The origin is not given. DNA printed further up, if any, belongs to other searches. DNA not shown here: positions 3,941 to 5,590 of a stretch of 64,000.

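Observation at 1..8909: Candidate protein O-glycosylation cluster: FkbM MTase, GT9, AsnB-like amidotransferase, Wzy_C/O-antigen-ligase-family protein, giant Ser/Thr-rich surface protein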

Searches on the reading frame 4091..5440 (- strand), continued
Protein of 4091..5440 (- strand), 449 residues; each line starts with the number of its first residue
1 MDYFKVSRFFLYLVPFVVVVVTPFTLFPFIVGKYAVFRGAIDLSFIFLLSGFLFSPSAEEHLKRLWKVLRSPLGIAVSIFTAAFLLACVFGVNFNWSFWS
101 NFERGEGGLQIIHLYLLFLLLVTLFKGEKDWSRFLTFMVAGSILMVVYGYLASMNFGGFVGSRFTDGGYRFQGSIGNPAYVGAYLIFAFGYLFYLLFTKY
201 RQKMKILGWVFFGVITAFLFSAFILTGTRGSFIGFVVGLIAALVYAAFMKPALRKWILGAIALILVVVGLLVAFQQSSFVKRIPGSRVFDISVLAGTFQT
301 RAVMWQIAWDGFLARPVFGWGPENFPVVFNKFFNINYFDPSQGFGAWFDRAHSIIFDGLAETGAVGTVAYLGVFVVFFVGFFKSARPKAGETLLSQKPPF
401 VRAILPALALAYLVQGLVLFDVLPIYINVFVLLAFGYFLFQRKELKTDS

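Call 104: find_encoding_contigs(protein=P0009, flank=10000, max_places=1)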
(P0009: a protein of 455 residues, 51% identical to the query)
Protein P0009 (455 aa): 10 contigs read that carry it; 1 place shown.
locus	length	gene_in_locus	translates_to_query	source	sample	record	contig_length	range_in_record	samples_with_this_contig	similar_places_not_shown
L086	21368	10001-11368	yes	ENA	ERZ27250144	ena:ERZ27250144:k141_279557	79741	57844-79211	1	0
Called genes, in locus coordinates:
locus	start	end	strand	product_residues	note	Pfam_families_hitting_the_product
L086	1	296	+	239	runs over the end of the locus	PF04402:SIMPL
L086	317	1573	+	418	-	PF00089:Trypsin, PF10459:Peptidase_S46 (faint), PF13365:Trypsin_2, PF13180:PDZ_2, PF00595:PDZ (weak), PF17820:PDZ_6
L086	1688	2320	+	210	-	PF01471:PG_binding_1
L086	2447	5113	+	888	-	PF02861:Clp_N, PF13191:AAA_16 (weak), PF00004:AAA, PF17871:AAA_lid_9, PF00004:AAA, PF07724:AAA_2, PF07728:AAA_5, PF10431:ClpB_D2-small, +8 more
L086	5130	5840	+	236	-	-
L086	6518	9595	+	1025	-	-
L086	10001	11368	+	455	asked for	PF04932:Wzy_C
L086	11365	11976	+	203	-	PF14559:TPR_19 (weak)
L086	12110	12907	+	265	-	PF05175:MTS (weak), PF13489:Methyltransf_23, PF01209:Ubie_methyltran, PF08003:Methyltransf_9, PF13847:Methyltransf_31, PF08241:Methyltransf_11, PF08242:Methyltransf_12, PF13649:Methyltransf_25, +1 more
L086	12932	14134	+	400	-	PF20706:GT4-conflict, PF00534:Glycos_transf_1, PF13692:Glyco_trans_1_4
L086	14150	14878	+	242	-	PF05724:TPMT (faint), PF13489:Methyltransf_23, PF01728:FtsJ (weak), PF02353:CMAS (weak), PF13649:Methyltransf_25, PF13847:Methyltransf_31, PF08241:Methyltransf_11, PF08242:Methyltransf_12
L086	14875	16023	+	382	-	PF20706:GT4-conflict (faint), PF00534:Glycos_transf_1, PF13692:Glyco_trans_1_4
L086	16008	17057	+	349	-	PF13524:Glyco_trans_1_2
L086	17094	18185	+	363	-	PF01073:3Beta_HSD, PF01370:Epimerase, PF02719:Polysacc_synt_2, PF04321:RmlD_sub_bind, PF07993:NAD_binding_4, PF13460:NAD_binding_10 (faint), PF16363:GDP_Man_Dehyd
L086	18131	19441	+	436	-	PF01041:DegT_DnrJ_EryC1, PF01212:Beta_elim_lyase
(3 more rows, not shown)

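Call 105: find_encoding_contigs(protein=P0014, flank=10000, max_places=1)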
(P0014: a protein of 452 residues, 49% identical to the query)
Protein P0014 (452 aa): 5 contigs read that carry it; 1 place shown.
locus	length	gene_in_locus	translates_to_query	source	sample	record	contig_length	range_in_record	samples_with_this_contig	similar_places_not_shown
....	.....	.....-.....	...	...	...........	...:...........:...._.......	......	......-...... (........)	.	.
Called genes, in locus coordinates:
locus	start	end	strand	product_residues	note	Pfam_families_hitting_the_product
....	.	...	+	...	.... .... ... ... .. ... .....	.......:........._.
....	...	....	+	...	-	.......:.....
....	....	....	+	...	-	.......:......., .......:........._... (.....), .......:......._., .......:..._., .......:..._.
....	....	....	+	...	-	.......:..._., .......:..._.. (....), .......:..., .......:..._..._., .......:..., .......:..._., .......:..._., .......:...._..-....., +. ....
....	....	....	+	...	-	-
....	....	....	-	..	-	-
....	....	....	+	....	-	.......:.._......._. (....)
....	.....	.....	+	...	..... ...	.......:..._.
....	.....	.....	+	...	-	-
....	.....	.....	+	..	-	-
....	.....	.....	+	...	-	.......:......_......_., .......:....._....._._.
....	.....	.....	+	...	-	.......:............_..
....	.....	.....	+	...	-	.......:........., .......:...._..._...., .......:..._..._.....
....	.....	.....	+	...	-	-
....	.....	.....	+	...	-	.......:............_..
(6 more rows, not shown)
